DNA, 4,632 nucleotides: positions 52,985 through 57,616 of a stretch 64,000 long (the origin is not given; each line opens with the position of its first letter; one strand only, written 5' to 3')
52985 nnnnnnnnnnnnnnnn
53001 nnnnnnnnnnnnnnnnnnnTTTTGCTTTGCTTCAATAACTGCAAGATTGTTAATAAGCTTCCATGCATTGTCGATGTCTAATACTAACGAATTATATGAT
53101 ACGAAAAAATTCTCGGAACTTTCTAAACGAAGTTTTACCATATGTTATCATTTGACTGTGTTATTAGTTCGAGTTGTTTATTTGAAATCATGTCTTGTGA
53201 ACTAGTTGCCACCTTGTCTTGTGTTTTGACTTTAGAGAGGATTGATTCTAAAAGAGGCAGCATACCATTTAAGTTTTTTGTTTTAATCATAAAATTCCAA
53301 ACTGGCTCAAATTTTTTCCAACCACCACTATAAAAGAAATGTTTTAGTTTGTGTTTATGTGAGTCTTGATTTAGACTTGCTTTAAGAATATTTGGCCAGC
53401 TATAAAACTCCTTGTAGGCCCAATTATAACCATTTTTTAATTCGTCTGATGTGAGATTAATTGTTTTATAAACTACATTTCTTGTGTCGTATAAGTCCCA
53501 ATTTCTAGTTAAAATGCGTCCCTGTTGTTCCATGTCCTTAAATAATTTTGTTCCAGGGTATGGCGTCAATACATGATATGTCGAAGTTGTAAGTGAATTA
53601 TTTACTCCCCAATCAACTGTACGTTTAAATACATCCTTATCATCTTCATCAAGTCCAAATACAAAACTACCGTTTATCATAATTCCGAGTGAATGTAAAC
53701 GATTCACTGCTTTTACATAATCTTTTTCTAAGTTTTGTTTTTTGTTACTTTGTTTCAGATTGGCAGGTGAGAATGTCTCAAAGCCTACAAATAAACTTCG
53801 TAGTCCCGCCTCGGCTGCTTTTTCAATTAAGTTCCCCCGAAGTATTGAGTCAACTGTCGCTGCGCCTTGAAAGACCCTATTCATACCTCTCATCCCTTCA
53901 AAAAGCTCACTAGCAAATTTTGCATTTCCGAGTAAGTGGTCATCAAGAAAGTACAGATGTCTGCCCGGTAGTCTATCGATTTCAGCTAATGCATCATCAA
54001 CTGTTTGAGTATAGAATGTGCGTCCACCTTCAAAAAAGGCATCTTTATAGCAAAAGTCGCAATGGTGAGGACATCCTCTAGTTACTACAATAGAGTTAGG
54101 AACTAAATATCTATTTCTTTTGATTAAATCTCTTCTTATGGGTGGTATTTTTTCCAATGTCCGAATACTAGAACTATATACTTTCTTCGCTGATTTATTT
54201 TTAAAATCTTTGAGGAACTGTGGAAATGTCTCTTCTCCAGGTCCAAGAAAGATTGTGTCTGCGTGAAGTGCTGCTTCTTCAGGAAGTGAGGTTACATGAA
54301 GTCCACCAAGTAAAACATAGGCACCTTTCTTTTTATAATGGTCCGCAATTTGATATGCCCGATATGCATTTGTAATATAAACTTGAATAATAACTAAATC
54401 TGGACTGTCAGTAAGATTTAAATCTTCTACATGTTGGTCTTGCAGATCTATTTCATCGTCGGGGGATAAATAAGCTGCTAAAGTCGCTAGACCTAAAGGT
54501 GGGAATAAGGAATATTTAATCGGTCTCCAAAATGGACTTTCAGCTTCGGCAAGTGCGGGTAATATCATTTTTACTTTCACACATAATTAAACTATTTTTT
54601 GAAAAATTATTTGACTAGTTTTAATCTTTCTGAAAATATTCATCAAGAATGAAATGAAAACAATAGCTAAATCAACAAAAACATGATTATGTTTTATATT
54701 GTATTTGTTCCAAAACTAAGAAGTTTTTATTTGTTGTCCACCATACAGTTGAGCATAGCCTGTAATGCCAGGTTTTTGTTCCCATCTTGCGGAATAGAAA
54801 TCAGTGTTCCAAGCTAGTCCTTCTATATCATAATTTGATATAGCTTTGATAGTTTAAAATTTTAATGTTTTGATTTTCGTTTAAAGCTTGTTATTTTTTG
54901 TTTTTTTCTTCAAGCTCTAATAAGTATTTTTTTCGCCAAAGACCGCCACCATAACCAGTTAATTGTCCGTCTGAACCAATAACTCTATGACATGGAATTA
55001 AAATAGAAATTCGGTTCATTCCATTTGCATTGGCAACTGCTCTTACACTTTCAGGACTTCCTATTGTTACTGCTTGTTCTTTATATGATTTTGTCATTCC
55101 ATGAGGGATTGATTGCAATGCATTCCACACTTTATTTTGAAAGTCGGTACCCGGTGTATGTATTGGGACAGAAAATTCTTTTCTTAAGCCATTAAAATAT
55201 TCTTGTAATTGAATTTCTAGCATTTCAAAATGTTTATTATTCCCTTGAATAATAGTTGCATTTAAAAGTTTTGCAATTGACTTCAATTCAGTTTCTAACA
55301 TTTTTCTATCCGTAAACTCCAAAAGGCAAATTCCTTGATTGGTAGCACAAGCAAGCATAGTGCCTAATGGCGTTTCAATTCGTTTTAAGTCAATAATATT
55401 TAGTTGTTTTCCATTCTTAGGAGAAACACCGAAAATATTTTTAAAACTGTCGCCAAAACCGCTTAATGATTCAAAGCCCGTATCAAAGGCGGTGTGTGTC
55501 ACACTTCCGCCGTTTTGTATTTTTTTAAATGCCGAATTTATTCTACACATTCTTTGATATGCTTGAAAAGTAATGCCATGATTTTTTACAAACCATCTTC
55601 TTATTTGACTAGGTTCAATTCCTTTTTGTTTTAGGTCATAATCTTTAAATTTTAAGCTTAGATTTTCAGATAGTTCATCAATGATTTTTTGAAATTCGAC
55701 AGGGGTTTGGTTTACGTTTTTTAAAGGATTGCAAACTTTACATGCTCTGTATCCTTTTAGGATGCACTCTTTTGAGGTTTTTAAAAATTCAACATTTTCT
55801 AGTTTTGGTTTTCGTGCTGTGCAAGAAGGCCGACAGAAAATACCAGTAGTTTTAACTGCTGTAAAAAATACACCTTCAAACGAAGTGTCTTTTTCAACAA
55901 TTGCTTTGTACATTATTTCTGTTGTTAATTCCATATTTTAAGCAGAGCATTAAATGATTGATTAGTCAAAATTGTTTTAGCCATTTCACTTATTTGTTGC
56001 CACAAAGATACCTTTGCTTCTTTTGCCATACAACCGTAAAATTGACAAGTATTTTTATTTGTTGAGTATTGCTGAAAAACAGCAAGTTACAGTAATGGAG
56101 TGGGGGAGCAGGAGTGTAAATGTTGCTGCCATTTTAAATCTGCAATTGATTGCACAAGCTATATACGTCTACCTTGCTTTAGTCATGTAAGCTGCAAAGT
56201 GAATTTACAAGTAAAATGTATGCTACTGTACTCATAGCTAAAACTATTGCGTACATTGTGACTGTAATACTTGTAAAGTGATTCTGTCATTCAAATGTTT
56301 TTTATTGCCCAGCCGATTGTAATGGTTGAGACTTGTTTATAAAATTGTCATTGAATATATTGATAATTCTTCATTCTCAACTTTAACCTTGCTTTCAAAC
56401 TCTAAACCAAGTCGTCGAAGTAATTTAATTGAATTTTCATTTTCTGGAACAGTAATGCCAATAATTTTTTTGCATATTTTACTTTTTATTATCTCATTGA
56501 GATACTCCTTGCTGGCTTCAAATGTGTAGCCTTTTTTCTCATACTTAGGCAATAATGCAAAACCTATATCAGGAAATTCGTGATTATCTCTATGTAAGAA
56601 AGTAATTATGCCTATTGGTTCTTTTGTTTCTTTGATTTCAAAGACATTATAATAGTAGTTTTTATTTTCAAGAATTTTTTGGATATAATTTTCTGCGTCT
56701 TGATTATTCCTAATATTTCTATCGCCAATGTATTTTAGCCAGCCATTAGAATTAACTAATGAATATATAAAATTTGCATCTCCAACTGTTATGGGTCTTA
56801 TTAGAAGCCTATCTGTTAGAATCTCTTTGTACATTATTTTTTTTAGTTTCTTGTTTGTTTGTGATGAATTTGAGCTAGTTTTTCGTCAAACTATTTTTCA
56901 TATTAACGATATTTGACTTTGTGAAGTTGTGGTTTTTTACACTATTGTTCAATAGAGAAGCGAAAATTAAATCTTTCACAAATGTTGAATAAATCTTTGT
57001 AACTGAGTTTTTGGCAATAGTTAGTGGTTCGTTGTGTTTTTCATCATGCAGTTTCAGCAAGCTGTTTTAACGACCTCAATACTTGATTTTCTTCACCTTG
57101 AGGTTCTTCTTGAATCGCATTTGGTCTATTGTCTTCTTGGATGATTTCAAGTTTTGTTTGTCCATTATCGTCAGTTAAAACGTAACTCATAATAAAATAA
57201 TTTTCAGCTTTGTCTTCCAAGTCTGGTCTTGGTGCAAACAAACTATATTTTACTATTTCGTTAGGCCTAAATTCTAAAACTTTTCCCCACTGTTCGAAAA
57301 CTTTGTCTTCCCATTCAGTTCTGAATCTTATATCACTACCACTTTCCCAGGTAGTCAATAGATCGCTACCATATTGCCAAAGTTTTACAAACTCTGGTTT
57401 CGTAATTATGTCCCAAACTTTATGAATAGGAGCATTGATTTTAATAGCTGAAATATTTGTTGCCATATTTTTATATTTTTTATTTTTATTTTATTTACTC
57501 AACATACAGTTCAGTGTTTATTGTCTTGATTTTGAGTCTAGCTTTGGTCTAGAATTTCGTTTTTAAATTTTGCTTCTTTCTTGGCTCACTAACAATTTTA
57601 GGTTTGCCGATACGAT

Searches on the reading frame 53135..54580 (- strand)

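Call 5: search_protein_families(library=pfam, proteins=[window:53135-54580:-], max_evalue=0.001)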
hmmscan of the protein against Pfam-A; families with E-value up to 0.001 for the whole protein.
window:53135-54580:- (481 aa): 2 families
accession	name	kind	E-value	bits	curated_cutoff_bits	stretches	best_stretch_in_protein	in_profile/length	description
PF04055.27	Radical_SAM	-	8.8e-15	55.7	29.5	1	164-322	1-163/166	Radical SAM superfamily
PF02310.24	B12-binding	-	3.6e-09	36.9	32.1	1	26-122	12-120/121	B12 binding domain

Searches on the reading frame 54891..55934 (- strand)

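Call 5: search_protein_families(library=pfam, proteins=[window:54891-55934:-], max_evalue=0.001)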
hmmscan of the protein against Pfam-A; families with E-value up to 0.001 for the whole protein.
window:54891-55934:- (347 aa): 4 families
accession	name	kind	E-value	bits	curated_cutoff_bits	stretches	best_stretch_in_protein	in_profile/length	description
PF01035.26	DNA_binding_1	-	9.7e-32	109.1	27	1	264-343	1-80/81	6-O-methylguanine DNA methyltransferase, DNA binding domain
PF02805.21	Ada_Zn_binding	-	1.4e-27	95.9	23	1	8-70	2-64/65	Metal binding domain of Ada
PF12833.13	HTH_18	-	6e-15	55.7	33.6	1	105-173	6-75/80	Helix-turn-helix domain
PF02870.21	Methyltransf_1N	-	3.6e-07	31.1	21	1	186-258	6-69/71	6-O-methylguanine DNA methyltransferase, ribonuclease-like domain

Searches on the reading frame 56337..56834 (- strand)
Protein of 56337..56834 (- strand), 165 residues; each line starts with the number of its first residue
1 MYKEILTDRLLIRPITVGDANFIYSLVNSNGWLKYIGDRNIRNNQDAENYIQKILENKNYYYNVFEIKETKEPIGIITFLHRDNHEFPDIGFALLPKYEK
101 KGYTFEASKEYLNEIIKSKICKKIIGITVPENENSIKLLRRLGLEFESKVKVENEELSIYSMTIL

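Call 5: search_protein_families(library=pfam, proteins=[window:56337-56834:-], max_evalue=0.001)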
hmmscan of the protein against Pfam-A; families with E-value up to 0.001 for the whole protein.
window:56337-56834:- (165 aa): 2 families
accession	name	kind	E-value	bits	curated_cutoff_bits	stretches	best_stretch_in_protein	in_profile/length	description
PF13302.13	Acetyltransf_3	-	7.7e-21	75.7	25.4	1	9-144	1-137/138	Acetyltransferase (GNAT) domain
PF00583.31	Acetyltransf_1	-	2.1e-06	28.4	20.7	1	51-143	24-115/116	Acetyltransferase (GNAT) family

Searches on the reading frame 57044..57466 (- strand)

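Call 5: search_protein_families(library=pfam, proteins=[window:57044-57466:-], max_evalue=0.001)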
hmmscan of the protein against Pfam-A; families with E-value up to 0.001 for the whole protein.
window:57044-57466:- (140 aa): 1 family
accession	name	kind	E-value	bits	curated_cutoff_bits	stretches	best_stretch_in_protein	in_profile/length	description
PF08327.17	AHSA1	-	3e-15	57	22.1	1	11-138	1-125/125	Activator of Hsp90 ATPase homolog 1-like protein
